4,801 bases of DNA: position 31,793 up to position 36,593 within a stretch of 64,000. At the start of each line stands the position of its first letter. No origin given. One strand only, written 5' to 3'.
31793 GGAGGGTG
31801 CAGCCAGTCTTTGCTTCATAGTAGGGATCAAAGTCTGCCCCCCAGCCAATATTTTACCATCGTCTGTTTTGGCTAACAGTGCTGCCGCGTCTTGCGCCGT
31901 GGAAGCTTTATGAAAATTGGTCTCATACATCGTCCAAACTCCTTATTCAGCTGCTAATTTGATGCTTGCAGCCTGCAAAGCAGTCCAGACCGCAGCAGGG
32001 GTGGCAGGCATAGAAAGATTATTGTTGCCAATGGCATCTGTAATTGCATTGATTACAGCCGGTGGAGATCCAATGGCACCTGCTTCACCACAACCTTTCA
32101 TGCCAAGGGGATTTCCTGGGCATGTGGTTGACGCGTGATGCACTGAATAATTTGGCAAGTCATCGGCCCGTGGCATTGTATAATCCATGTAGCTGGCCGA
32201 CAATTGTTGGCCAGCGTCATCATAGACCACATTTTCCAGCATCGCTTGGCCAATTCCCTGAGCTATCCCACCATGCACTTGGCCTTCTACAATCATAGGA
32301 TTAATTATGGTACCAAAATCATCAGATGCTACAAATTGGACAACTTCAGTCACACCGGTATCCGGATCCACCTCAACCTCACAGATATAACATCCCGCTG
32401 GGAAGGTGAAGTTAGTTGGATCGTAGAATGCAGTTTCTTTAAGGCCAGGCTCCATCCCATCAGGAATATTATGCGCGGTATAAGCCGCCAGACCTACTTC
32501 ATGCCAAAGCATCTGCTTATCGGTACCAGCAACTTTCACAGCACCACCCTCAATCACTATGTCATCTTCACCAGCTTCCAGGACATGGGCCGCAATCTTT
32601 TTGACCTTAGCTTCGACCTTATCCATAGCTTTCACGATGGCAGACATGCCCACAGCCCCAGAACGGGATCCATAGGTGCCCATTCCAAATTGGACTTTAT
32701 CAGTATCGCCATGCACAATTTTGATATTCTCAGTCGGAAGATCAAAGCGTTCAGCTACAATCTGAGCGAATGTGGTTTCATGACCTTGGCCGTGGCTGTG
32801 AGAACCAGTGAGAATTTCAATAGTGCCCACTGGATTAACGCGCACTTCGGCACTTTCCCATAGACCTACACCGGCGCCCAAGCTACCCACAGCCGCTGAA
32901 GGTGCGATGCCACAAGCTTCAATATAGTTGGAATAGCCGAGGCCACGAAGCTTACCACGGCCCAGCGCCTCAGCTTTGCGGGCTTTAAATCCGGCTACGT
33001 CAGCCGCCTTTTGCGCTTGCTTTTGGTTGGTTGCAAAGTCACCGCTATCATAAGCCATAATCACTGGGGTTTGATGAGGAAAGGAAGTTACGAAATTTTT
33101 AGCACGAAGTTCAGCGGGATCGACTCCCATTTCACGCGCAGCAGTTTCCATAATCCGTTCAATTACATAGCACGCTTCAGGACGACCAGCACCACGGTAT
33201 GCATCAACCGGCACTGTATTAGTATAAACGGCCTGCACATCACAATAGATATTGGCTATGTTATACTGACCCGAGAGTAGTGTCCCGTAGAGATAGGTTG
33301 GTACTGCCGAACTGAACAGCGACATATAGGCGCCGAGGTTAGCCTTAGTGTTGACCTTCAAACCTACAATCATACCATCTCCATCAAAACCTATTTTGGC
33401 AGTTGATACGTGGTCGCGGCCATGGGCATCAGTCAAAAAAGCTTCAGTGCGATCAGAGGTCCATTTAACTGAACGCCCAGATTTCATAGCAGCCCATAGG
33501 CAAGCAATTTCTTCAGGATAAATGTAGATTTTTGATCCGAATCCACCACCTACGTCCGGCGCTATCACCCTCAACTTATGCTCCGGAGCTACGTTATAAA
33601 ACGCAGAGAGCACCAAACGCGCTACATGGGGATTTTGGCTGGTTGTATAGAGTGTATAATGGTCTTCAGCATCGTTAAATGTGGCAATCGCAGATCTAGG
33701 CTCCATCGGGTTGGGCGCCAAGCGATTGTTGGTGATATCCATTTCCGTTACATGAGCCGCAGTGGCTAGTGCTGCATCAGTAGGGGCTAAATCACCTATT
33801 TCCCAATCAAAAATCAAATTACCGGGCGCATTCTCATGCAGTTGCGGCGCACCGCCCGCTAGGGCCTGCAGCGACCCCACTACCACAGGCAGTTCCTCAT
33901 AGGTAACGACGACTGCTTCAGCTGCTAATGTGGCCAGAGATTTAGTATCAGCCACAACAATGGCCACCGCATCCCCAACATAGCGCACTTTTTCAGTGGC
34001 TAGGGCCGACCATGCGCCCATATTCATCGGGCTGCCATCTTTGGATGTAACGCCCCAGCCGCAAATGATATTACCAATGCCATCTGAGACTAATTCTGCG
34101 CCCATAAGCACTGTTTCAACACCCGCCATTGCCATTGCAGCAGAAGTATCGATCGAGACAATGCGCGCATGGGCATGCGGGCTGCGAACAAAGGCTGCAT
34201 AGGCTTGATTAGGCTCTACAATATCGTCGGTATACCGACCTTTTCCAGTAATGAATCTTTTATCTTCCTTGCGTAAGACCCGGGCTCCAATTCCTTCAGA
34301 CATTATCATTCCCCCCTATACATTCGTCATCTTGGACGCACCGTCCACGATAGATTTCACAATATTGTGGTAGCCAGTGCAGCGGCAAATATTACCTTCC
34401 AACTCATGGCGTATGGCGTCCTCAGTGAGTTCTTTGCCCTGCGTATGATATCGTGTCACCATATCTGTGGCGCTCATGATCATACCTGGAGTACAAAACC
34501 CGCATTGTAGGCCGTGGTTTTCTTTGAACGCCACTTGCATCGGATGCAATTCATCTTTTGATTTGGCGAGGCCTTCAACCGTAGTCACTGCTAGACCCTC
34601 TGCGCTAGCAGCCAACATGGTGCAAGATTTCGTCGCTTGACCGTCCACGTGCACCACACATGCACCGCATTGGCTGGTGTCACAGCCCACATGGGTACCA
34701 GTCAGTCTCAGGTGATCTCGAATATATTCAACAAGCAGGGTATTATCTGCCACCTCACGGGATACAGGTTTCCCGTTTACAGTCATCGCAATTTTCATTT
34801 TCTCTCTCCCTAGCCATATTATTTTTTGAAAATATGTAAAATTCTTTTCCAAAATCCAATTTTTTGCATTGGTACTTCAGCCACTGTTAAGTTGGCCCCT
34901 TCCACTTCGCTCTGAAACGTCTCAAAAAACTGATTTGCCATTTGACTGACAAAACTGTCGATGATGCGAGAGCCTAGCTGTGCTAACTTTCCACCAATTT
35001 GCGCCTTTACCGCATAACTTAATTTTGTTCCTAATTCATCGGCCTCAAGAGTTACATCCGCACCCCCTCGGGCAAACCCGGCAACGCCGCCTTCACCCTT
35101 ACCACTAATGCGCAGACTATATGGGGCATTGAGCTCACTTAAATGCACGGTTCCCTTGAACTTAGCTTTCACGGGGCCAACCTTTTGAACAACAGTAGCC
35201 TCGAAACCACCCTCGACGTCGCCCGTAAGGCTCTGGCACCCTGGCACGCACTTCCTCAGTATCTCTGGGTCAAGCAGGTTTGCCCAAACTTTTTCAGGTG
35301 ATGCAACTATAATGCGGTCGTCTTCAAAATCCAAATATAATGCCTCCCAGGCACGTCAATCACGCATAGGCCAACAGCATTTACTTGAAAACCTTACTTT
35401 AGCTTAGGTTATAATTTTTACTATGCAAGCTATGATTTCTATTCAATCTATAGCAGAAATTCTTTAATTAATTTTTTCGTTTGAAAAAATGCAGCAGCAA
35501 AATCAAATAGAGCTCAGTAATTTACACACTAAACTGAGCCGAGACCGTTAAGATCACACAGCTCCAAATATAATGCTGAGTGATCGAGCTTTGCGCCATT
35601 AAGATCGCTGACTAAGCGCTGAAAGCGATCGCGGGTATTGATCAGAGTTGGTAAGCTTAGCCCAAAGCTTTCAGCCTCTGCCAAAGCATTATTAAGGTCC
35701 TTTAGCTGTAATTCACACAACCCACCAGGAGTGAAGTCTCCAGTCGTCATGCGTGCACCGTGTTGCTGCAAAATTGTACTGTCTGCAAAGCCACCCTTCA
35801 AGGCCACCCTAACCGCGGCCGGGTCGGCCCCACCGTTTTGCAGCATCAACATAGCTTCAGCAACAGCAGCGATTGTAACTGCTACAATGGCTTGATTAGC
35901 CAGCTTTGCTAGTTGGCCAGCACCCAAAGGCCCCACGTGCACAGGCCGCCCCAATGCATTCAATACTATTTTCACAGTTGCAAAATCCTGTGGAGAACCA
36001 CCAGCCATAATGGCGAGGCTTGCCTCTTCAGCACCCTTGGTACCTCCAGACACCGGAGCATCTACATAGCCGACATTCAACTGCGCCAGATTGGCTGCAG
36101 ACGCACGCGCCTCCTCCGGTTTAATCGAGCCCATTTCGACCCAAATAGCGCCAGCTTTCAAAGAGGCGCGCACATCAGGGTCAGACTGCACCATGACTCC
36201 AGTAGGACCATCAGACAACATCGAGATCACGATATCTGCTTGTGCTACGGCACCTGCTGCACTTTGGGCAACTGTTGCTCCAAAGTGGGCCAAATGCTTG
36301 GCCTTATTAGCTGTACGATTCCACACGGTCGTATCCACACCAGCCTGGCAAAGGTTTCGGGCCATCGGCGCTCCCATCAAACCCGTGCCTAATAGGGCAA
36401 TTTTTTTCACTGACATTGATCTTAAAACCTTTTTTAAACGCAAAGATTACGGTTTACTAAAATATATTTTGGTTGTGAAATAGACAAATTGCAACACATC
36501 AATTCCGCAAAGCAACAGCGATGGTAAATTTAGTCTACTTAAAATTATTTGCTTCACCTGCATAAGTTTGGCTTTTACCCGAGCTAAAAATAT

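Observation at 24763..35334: A B12-dependent self-sufficient reductive dehalogenase is the last gene of a form-II CODH-like molybdo-hydroxylase operon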

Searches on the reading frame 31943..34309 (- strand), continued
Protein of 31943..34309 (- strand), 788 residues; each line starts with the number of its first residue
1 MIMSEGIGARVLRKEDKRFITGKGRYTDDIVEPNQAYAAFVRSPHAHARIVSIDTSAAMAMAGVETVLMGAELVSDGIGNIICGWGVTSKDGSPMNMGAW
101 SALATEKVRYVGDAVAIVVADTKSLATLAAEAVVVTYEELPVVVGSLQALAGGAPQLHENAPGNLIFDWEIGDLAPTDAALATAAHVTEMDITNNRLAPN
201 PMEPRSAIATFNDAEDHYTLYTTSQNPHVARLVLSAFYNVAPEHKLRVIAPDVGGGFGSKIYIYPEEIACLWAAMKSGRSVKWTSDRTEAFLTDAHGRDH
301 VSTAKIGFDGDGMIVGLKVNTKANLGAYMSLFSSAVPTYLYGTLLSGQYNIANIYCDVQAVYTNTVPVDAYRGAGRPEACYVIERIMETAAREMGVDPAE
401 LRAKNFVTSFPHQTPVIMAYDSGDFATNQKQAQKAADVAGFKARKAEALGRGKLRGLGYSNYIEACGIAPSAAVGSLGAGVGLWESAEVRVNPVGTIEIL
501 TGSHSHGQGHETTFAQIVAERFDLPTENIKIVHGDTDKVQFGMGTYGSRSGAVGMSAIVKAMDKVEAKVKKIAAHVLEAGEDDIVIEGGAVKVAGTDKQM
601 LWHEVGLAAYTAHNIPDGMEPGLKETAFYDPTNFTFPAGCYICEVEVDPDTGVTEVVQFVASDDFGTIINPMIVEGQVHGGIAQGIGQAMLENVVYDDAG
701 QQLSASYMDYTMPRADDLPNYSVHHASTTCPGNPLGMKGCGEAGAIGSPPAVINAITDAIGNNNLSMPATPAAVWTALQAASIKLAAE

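Call 68: find_encoding_contigs(protein=P0236, flank=8000, max_places=1)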
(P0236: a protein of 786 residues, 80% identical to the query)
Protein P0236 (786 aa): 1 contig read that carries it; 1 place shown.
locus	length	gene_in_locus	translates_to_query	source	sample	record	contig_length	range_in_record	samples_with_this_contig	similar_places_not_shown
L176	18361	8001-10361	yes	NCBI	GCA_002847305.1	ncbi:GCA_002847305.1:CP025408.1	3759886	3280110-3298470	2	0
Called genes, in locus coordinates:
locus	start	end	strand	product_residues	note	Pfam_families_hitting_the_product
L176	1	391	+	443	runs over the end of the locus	PF02163:Peptidase_M50, PF00595:PDZ (faint), PF13180:PDZ_2 (faint), PF17820:PDZ_6 (weak)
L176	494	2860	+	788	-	PF07244:POTRA (weak), PF08478:POTRA_1 (faint), PF08479:POTRA_2 (faint), PF25282:POTRA1_3_Toc75 (faint), PF07244:POTRA, PF01103:Omp85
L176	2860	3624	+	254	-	PF03938:OmpH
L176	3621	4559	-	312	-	PF01156:IU_nuc_hydro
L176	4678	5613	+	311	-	PF13191:AAA_16, PF00004:AAA, PF07726:AAA_3 (faint), PF07728:AAA_5, PF13401:AAA_22 (weak)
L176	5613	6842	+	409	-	PF13519:VWA_2 (faint), PF05762:VWA_CoxE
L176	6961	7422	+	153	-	PF06240:COXG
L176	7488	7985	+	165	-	PF00111:Fer2, PF01799:Fer2_2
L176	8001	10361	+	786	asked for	PF01315:Ald_Xan_dh_C, PF02738:MoCoBD_1, PF20256:MoCoBD_2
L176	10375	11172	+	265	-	PF00941:FAD_binding_5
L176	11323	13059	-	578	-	PF00916:Sulfate_transp, PF01740:STAS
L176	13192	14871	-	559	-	PF04273:BLH_phosphatase, PF07992:Pyr_redox_2 (weak)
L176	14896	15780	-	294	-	PF00753:Lactamase_B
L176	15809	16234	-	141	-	PF20398:DUF6691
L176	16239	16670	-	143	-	PF04143:Sulf_transp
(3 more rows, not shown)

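Call 75: find_encoding_contigs(protein=P0128, flank=8000, max_places=2)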
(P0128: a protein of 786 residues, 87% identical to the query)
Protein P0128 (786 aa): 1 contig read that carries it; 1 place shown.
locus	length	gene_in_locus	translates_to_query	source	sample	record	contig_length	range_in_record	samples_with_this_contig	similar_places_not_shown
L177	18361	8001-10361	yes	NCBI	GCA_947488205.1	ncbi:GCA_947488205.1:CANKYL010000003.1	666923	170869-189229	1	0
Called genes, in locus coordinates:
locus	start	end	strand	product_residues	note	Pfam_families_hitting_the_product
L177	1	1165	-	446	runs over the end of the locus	PF00072:Response_reg, PF00158:Sigma54_activat, PF14532:Sigma54_activ_2, PF07724:AAA_2, PF07728:AAA_5, PF25601:AAA_lid_14, PF02954:HTH_8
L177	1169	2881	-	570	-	PF02743:dCache_1, PF02518:HATPase_c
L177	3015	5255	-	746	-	PF02738:MoCoBD_1, PF20256:MoCoBD_2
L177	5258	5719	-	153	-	PF00111:Fer2 (weak), PF13085:Fer2_3 (weak), PF01799:Fer2_2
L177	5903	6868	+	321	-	PF26965:MimR_N, PF01590:GAF, PF02954:HTH_8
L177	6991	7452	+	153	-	PF06240:COXG, PF10604:Polyketide_cyc2 (weak), PF03364:Polyketide_cyc (weak)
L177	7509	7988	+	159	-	PF00111:Fer2, PF01799:Fer2_2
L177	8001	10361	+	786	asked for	PF01315:Ald_Xan_dh_C, PF02738:MoCoBD_1, PF20256:MoCoBD_2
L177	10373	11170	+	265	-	PF00941:FAD_binding_5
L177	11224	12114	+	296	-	PF13401:AAA_22 (faint), PF00004:AAA, PF07726:AAA_3 (faint), PF07728:AAA_5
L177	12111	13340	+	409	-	PF00092:VWA (faint), PF05762:VWA_CoxE, PF13519:VWA_2 (weak)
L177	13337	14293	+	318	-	PF02625:XdhC_CoxI, PF13478:XdhC_C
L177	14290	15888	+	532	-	PF00994:MoCF_biosynth (faint), PF01128:IspD, PF12804:NTP_transf_3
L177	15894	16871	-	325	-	PF03328:HpcH_HpaI, PF15617:C-C_Bond_Lyase (faint), PF22484:DUF6986 (weak)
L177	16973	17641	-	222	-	PF00072:Response_reg, PF00196:GerE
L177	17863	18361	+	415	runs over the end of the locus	-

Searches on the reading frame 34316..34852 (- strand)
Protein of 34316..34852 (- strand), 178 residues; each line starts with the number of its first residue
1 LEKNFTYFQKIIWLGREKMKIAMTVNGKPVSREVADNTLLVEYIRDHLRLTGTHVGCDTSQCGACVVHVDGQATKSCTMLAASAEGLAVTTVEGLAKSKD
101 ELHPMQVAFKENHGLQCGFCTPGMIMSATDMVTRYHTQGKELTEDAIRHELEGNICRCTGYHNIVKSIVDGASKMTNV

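Call 4: search_protein_families(library=pfam, proteins=[window:34316-34852:-], max_evalue=0.01)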
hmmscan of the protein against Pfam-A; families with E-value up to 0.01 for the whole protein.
window:34316-34852:- (178 aa): 4 families
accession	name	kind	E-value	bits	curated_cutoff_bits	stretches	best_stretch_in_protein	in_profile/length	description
PF01799.25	Fer2_2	-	3.6e-30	104.3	30.3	1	91-168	1-74/75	[2Fe-2S] binding domain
PF00111.32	Fer2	-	1.6e-07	31.6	21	1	24-76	2-54/77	2Fe-2S iron-sulfur cluster binding domain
PF13085.11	Fer2_3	-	0.0025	18.3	27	1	55-95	50-89/107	2Fe-2S iron-sulfur cluster binding domain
PF13510.11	Fer2_4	-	0.004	17.6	22.8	1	21-92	4-80/82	2Fe-2S iron-sulfur cluster binding domain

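Call 6: search_protein_families(library=ncbifam, proteins=[window:34316-34852:-], max_evalue=0.001)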
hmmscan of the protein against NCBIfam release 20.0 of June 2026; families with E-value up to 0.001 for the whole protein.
window:34316-34852:- (178 aa): 11 families
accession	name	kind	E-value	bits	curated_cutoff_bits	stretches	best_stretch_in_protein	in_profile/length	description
NF041020.1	glyceraldDH_gamma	equivalog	7.1e-60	201.3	290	1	16-176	8-163/164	glyceraldehyde dehydrogenase subunit gamma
NF043084.2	XdhC_XDHase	equivalog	6.9e-47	158.7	217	1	20-168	2-146/151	xanthine dehydrogenase subunit XdhC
TIGR03193.1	4hydroxCoAred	equivalog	3.2e-46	156.9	257.8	1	22-169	3-145/148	4-hydroxybenzoyl-CoA reductase subunit gamma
NF008514.0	PRK11433.1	equivalog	3.4e-44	150.9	322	1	17-174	49-216/218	aldehyde dehydrogenase iron-sulfur subunit PaoA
NF007387.0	PRK09908.1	equivalog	1.8e-41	141.2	212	1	17-171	5-155/159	xanthine dehydrogenase iron sulfur-binding subunit XdhC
TIGR03198.1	pucE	equivalog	5.5e-41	139.5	254.3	1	18-169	1-146/151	xanthine dehydrogenase subunit E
NF045668.1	pterin_aldehy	equivalog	5.3e-39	134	1100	1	20-174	2-154/905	molybdopterin-dependent aldehyde oxidoreductase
TIGR02963.1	xanthine_xdhA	equivalog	2.1e-37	128.9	467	1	25-168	5-154/468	xanthine dehydrogenase small subunit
TIGR03311.1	Se_dep_XDH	equivalog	2.6e-37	128.4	830.45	1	23-169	3-141/848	selenium-dependent xanthine dehydrogenase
TIGR02969.1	mam_aldehyde_ox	subfamily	1.5e-30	105.5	1912.3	1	23-167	5-156/1330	aldehyde oxidase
NF006305.0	PRK08493.1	equivalog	0.00017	19.9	591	1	59-120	42-99/819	NADH-quinone oxidoreductase subunit G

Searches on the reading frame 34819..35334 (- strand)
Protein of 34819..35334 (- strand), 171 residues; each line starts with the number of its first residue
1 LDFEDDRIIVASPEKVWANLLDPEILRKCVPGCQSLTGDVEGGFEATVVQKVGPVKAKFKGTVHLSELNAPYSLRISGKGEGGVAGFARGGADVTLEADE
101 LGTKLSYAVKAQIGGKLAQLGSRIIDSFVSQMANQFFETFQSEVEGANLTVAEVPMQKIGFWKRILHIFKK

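Call 4: search_protein_families(library=pfam, proteins=[window:34819-35334:-], max_evalue=0.01)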
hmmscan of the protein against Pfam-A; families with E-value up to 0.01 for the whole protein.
window:34819-35334:- (171 aa): 2 families
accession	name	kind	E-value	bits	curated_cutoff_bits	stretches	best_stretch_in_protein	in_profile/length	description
PF06240.19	COXG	-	6.7e-32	110.6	22.2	1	9-144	5-139/140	Carbon monoxide dehydrogenase subunit G (CoxG)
PF10604.15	Polyketide_cyc2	-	4.8e-07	30.6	27.4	1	3-143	4-140/142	Polyketide cyclase / dehydrase and lipid transport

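Call 6: search_protein_families(library=ncbifam, proteins=[window:34819-35334:-], max_evalue=0.001)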
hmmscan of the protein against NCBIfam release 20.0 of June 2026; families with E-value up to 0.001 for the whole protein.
window:34819-35334:- (171 aa): 0 families

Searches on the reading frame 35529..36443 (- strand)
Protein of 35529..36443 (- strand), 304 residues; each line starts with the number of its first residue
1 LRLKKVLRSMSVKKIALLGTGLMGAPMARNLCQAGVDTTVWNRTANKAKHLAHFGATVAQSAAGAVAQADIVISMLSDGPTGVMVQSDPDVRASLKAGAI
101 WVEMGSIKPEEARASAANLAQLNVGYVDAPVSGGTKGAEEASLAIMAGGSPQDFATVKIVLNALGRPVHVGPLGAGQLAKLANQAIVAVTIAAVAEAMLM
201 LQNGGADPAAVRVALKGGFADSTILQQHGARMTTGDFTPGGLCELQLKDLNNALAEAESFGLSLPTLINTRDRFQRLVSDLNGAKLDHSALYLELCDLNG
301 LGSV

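Call 4: search_protein_families(library=pfam, proteins=[window:35529-36443:-], max_evalue=0.01)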
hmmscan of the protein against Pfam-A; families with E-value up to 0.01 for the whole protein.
window:35529-36443:- (304 aa): 8 families
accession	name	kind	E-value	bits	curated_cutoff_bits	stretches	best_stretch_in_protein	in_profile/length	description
PF03446.21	NAD_binding_2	-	8.7e-42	143.3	21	1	14-169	1-157/161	NAD binding domain of 6-phosphogluconate dehydrogenase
PF14833.11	NAD_binding_11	-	4.2e-28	98.5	30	1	174-292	1-119/122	NAD-binding of NADP-dependent 3-hydroxyisobutyrate dehydrogenase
PF01488.26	Shikimate_DH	-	2.7e-09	37.7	24.3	1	4-75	4-82/138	Shikimate / quinate 5-dehydrogenase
PF03807.23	F420_oxidored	-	1.2e-06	29.5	21.6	1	14-73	1-64/94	NADP oxidoreductase coenzyme F420-dependent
PF07991.19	KARI_N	-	5.3e-06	26.6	20.6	1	11-98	3-88/165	Acetohydroxy acid isomeroreductase, NADPH-binding domain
PF02826.25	2-Hacid_dh_C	-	6.8e-06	26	25.1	1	7-77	31-100/178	D-isomer specific 2-hydroxyacid dehydrogenase, NAD binding domain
PF02558.23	ApbA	-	0.00077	19.5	22.2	1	15-62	1-47/150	Ketopantoate reductase PanE/ApbA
PF02737.24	3HCDH_N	-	0.0089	16.4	22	1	14-52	1-39/180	3-hydroxyacyl-CoA dehydrogenase, NAD binding domain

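Call 6: search_protein_families(library=ncbifam, proteins=[window:35529-36443:-], max_evalue=0.001)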
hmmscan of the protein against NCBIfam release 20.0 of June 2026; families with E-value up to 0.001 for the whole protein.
window:35529-36443:- (304 aa): 19 families
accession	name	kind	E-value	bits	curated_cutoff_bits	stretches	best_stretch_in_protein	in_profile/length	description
TIGR01505.1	tartro_sem_red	equivalog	2.9e-68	230.2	340.75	1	14-294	1-282/291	2-hydroxy-3-oxopropionate reductase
NF008592.0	PRK11559.1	equivalog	1.3e-62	211.7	397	1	13-292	3-283/296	2-hydroxy-3-oxopropionate reductase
NF011633.0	PRK15059.1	equivalog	7e-56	189.5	451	1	14-292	2-280/292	2-hydroxy-3-oxopropionate reductase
TIGR01692.1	HIBADH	equivalog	1.7e-41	142.4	291.6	1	18-291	2-283/288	3-hydroxyisobutyrate dehydrogenase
NF043037.1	ThreonDh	equivalog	2.9e-34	118.9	350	1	13-275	3-268/297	L-threonate dehydrogenase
NF012005.0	PRK15461.1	equivalog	2.2e-30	105.9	348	1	13-301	2-292/298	sulfolactaldehyde 3-reductase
NF007161.0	PRK09599.1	subfamily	5.8e-21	75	271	1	14-203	2-196/302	NADP-dependent phosphogluconate dehydrogenase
TIGR00872.1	gnd_rel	equivalog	2.7e-15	56.4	297.2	1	14-207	2-198/299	phosphogluconate dehydrogenase (NAD(+)-dependent, decarboxylating)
NF006765.0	PRK09287.1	equivalog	6.7e-14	51.6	413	1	12-204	3-207/476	NADP-dependent phosphogluconate dehydrogenase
TIGR00873.1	gnd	equivalog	9.2e-12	44.5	426.7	1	15-204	2-203/467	decarboxylating NADP(+)-dependent phosphogluconate dehydrogenase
NF005694.0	PRK07502.1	equivalog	1.5e-09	37.5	409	1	10-140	4-135/310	prephenate/arogenate dehydrogenase family protein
TIGR01035.1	hemA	equivalog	1e-06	28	209.55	1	4-77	172-249/416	glutamyl-tRNA reductase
NF000744.0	PRK00045.1-3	equivalog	2e-05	23.7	429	1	9-87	182-267/447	glutamyl-tRNA reductase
NF004017.0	PRK05479.1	equivalog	2.3e-05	23.3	336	1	9-86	14-91/337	ketol-acid reductoisomerase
NF006409.0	PRK08655.1-3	equivalog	3.2e-05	23.6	310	1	14-119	2-105/290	prephenate dehydrogenase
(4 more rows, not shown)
